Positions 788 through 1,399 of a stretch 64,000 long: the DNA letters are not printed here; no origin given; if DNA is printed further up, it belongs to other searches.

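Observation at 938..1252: Phage-borne lipoprotein cytochrome c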

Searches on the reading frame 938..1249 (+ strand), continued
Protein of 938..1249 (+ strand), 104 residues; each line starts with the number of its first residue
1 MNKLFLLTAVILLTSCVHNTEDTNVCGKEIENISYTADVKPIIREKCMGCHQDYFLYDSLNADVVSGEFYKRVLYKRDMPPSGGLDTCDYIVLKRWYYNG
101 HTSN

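Call 29: list_cluster_members(proteins=[P0019, P0020, P0021, P0028, P0029, P0032, P0036, P0042, P0047, P0049])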
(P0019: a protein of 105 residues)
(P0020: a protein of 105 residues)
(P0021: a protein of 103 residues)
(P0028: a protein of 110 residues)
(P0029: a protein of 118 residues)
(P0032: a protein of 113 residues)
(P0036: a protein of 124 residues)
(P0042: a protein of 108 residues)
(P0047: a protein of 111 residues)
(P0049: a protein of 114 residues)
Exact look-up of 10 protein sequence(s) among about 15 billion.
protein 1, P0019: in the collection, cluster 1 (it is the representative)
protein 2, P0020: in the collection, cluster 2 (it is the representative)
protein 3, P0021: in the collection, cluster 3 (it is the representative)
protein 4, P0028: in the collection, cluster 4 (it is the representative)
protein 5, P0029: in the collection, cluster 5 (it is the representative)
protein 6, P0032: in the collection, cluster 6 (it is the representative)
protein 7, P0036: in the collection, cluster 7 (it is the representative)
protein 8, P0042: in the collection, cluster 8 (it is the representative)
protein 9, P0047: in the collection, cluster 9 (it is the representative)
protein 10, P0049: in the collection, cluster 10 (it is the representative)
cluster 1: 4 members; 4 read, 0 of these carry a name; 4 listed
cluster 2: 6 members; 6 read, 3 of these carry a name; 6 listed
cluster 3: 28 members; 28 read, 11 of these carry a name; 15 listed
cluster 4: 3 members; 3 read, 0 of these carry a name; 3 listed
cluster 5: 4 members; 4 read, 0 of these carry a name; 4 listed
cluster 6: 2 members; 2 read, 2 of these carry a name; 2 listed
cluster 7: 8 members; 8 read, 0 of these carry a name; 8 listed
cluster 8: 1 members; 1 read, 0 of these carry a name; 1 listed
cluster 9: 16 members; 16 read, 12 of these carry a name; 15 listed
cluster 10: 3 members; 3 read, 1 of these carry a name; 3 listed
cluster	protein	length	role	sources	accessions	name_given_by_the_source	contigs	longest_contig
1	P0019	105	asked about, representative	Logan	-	-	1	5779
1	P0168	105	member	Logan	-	-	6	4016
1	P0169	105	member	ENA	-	-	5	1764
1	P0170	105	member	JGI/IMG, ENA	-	-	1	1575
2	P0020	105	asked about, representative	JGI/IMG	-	hypothetical protein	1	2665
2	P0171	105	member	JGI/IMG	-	hypothetical protein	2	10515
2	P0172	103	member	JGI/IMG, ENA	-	hypothetical protein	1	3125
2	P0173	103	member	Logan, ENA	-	-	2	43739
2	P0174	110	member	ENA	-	-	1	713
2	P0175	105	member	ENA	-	-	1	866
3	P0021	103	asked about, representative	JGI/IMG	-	-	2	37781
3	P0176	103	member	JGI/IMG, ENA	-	hypothetical protein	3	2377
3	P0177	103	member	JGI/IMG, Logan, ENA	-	hypothetical protein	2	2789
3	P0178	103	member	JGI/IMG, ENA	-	hypothetical protein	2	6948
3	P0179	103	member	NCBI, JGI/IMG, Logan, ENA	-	hypothetical protein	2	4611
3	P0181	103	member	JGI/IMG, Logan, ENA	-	hypothetical protein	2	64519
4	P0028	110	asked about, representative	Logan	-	-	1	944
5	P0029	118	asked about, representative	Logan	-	-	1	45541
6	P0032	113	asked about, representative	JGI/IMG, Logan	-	hypothetical protein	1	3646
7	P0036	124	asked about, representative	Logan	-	-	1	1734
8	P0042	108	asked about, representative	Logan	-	-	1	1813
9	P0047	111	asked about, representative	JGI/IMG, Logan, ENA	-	-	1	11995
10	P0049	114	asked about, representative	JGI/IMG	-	-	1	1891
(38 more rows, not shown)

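Call 30: find_encoding_contigs(protein=P0181, flank=10000, max_places=2)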
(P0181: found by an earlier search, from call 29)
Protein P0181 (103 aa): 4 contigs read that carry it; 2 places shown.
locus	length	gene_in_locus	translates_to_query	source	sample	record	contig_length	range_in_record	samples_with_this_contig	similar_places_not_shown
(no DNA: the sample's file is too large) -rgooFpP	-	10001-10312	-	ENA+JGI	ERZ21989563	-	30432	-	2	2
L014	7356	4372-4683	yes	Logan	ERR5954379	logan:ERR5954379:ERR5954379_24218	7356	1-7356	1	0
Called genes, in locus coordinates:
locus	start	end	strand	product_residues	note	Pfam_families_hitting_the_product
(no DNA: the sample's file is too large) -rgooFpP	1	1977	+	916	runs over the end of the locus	-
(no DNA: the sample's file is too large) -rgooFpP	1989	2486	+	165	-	PF00210:Ferritin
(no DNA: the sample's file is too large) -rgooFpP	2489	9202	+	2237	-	-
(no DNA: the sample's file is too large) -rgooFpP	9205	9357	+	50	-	-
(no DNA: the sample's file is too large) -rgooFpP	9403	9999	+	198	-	-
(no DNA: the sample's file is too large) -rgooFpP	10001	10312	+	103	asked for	-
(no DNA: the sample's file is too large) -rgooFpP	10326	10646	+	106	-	-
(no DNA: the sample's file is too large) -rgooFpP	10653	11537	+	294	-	-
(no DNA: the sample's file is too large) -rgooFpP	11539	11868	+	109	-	-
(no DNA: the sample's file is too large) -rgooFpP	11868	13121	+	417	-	-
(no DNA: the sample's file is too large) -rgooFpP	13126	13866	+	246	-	-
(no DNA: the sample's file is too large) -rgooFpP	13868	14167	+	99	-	PF24146:K1-lyase_C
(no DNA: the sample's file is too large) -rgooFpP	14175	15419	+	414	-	-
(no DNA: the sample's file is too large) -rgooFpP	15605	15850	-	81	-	-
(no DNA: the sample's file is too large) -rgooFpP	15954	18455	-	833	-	-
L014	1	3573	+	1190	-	?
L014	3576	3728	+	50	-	-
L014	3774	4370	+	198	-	-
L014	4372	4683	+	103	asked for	-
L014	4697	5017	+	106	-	-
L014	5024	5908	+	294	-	-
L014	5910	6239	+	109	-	-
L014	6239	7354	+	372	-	?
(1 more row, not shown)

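Call 31: find_encoding_contigs(protein=P0029, flank=10000, max_places=2)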
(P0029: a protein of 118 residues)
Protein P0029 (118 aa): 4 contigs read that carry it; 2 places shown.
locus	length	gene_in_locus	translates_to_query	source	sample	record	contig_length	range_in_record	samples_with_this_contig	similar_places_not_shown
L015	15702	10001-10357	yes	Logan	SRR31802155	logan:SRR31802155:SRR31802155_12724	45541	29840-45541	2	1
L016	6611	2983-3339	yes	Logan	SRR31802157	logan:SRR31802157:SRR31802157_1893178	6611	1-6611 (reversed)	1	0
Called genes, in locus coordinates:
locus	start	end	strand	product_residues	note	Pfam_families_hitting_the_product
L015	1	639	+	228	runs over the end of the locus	-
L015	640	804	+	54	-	-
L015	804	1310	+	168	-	PF03168:LEA_2 (weak)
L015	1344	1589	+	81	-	-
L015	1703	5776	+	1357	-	-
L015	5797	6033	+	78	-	-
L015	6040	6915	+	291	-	PF13354:Beta-lactamase2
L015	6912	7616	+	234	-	PF00657:Lipase_GDSL, PF13472:Lipase_GDSL_2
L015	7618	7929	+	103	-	-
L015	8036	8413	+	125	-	-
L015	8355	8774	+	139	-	-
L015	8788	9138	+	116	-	-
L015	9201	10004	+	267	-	-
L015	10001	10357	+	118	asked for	-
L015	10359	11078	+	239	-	-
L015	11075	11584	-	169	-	PF08299:Bac_DnaA_C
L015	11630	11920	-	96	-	-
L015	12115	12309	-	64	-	-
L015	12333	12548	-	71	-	-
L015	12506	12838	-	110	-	-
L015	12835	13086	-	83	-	-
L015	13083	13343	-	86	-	-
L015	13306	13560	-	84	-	-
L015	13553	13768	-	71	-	-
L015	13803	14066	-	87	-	-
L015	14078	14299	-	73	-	-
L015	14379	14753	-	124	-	PF12957:DUF3846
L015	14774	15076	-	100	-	-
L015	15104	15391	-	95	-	-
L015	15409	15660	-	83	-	-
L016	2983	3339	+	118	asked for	-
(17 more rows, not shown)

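Call 36: find_related_loci(query=A3, collection=genome_contigs, flank=8000)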
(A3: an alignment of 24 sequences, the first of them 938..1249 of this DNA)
Query A3 (104 aa) in genome_contigs; peptide patterns used: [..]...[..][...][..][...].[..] (x = any residue, [..] = any of these).
3 stretches matched a pattern, but none encodes a relative of the query by tblastn (E <= 1e-3).

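Call 39: find_homologous_proteins(query=A4, max_evalue=0.00001)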
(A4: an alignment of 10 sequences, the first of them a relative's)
Query A4 (10 sequences) (114 aa, profile of the alignment): 200 proteins with E <= 0.00001 among 462 candidates; the best 120 are listed.
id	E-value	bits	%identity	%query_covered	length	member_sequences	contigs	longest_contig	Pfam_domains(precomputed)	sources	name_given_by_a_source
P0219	6.9e-42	160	43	100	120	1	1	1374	-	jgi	jgi:hypothetical protein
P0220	1.4e-41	159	42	97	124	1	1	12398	-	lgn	-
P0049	2.1e-41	159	100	100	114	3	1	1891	PF13442.12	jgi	-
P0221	2.1e-41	159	39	96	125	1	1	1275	-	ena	-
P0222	2.3e-41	158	43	94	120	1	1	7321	-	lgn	-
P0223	3.4e-41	158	44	100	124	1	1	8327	-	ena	-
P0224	1.6e-40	156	46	96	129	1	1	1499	-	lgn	-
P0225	1.0e-39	153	46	93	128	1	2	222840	-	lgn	-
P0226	1.1e-39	153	39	96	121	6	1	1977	-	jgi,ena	jgi:hypothetical protein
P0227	1.2e-39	153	43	100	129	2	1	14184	-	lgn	-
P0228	2.1e-39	152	43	96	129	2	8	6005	-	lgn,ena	-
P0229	2.3e-39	152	40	100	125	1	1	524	-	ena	-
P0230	2.3e-39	152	44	97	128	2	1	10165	-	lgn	-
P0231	4.2e-39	151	44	89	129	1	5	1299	-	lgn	-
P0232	4.3e-39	151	85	100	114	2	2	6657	PF13442.12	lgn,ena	-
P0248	7.5e-36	141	46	87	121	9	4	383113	-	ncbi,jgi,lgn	jgi:hypothetical protein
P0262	2.2e-33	133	37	97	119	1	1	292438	-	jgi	jgi:hypothetical protein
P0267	1.8e-30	123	39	96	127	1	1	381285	-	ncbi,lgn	-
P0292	2.8e-23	100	41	100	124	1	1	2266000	-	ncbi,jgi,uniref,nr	ncbi:c-type cytochrome [Flavihumibacter profundi]|jgi:hypothetical protein|uniref:c-type cytochrome 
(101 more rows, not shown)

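Call 40: find_encoding_contigs(protein=P0292, flank=6000, max_places=2)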
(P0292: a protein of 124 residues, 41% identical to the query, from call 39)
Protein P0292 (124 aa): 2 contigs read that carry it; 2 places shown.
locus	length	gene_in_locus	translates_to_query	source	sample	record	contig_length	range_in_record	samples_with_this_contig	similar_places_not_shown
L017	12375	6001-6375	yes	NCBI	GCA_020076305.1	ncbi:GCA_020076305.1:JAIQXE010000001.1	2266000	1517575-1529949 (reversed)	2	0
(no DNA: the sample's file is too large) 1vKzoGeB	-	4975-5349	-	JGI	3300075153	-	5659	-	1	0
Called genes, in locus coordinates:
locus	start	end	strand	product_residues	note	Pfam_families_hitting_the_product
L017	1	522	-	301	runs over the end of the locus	PF00226:DnaJ, PF01556:DnaJ_C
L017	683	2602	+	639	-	PF12831:FAD_oxidored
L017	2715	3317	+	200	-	PF04542:Sigma70_r2, PF08281:Sigma70_r4_2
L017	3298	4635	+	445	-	-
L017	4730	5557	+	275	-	-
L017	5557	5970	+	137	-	PF12869:tRNA_anti-like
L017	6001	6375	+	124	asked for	-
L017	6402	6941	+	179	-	PF04264:YceI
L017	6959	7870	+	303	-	PF19089:DUF5777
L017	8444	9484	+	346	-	-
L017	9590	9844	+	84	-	-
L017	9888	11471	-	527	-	PF00083:Sugar_tr, PF06609:TRI12 (weak), PF07690:MFS_1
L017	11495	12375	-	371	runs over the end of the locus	PF25917:BSH_RND, PF25973:BSH_CzcB (faint), PF25954:Beta-barrel_RND_2 (weak), PF25990:Beta-barrel_YknX (weak)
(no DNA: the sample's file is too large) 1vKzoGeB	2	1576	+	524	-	PF12831:FAD_oxidored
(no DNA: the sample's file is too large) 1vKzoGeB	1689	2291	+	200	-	PF04542:Sigma70_r2, PF08281:Sigma70_r4_2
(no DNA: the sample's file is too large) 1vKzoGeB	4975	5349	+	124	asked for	-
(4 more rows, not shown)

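Call 41: find_encoding_contigs(protein=P0248, flank=6000, max_places=2)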
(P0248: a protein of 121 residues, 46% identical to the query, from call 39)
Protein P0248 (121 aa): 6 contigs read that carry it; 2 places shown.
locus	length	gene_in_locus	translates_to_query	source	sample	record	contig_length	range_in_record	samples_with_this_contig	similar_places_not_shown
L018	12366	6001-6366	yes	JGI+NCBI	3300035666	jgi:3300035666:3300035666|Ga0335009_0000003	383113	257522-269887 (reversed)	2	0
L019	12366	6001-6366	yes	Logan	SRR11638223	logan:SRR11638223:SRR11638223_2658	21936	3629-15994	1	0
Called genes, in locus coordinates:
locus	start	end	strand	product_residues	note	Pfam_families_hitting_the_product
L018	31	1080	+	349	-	PF03372:Exo_endo_phos (weak)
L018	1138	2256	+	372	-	PF18962:Por_Secre_tail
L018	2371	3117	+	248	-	PF01596:Methyltransf_3, PF13578:Methyltransf_24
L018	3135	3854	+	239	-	PF02463:SMC_N (faint), PF00005:ABC_tran, PF13304:AAA_21 (faint)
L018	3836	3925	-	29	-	-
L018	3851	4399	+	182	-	PF01923:Cob_adeno_trans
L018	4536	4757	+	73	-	PF11387:DUF2795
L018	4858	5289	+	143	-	PF12869:tRNA_anti-like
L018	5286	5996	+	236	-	PF07635:PSCyt1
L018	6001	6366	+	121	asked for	-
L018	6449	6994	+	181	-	PF04264:YceI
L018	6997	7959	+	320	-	PF19089:DUF5777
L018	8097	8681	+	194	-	PF00571:CBS (weak)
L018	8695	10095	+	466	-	PF07244:POTRA (weak), PF01103:Omp85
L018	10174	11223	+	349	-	PF13641:Glyco_tranf_2_3, PF00535:Glycos_transf_2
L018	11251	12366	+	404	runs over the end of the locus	PF01041:DegT_DnrJ_EryC1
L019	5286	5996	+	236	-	PF07635:PSCyt1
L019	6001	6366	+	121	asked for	-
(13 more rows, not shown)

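Call 51: search_solved_structures(query=A5, max_evalue=10, show_alignments=4)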
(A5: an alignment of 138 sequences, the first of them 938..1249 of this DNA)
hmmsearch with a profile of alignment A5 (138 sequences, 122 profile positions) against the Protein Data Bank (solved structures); distinct sequences matched with E-value up to 10: 19.
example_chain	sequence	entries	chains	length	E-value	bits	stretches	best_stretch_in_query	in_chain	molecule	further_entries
3dr0_A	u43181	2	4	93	0.0013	21.9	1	50-122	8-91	Cytochrome c6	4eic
4eid_A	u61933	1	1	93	0.0037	20.5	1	50-122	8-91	Cytochrome c6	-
4rlr_A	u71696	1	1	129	0.0044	20.2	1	41-75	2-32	Cytochrome c, 1 heme-binding site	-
5c2v_A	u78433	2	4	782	0.0049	20.1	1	39-66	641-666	HYDRAZINE SYNTHASE ALPHA SUBUNIT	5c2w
2d0s_A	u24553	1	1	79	0.024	17.8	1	55-115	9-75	cytochrome c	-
1kx2_A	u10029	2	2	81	0.061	16.5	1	47-109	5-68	mono-heme c-type cytochrome ScyA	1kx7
8yts_A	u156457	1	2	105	0.12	15.6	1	53-117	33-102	Cytochrome C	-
1a56_A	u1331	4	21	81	0.15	15.2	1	54-115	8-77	FERRICYTOCHROME C-552 | FERROCYTOCHROME C-552 | CYTOCHROME C-552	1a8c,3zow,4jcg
5zc3_B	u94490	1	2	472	0.2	14.9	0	74-120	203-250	RxLR effector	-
5aur_A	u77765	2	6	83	0.28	14.4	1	53-115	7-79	Cytochrome c-552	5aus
5b6q_A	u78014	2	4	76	0.35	14.1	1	51-109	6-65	Soluble cytochrome cA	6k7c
3jd5_P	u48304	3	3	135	0.48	13.6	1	83-119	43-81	28S ribosomal protein S16, mitochondrial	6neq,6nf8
1ayg_A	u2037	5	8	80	0.52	13.5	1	53-115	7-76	CYTOCHROME C-552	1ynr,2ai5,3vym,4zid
7c90_A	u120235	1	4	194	0.54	13.5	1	53-116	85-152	Cytochrome c, mono-and diheme variant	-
7vzg_c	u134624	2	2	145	0.95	12.7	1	55-115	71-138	Cytochrome c domain-containing protein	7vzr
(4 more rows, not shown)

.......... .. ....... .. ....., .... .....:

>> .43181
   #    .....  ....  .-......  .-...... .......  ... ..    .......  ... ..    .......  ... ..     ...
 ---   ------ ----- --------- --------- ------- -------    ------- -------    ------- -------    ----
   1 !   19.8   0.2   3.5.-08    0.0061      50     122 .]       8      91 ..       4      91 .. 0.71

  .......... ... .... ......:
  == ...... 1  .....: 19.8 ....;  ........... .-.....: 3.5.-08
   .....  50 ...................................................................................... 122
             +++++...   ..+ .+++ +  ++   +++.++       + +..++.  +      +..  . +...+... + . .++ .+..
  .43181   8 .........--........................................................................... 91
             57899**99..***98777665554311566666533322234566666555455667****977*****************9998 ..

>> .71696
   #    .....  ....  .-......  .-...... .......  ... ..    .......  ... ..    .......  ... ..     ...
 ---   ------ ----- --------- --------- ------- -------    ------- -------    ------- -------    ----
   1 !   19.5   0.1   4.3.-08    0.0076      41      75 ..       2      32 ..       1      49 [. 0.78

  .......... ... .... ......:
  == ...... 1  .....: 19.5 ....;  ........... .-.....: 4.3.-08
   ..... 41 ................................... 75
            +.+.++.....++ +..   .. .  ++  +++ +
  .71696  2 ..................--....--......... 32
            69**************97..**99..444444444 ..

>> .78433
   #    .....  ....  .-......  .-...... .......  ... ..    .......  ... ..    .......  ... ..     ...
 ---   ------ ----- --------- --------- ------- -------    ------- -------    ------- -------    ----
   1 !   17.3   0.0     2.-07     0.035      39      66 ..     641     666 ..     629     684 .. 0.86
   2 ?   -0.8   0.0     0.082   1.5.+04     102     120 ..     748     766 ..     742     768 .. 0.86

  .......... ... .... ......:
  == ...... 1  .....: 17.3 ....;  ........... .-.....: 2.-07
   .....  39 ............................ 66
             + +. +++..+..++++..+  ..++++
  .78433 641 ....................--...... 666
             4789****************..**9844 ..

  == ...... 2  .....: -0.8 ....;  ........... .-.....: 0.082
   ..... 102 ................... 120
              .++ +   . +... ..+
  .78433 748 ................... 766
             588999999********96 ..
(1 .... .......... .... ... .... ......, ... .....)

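Call 53: predict_structure(alignment_id=A5)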
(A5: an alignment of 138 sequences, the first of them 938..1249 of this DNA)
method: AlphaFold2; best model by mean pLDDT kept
length: 104 residues; sequences in the alignment: 138
mean_pLDDT: 86.6   pTM: 0.72
mean pLDDT of the five models: 86.6, 85.8, 84.9, 84.7, 84.3
residues with pLDDT >= 90: 66; 70-90: 16; 50-70: 21; < 50: 1
segments of 3 or more residues with pLDDT < 50: none
pLDDT, mean of each block of 10 residues (from residue 1): 58 62 78 93 96 97 98 95 91 95 92
secondary structure, 60 per line:
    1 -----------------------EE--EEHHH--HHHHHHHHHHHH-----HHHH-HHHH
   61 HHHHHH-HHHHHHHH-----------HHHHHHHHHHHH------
elements in order: H35-46 H52-55 H57-66 H68-75 H87-98

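Call 58: fold_search(model_id=the predicted structure, library=pdb)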
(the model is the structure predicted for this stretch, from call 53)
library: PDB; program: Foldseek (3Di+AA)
matches with E <= 10: 0; with E <= 0.001: 0
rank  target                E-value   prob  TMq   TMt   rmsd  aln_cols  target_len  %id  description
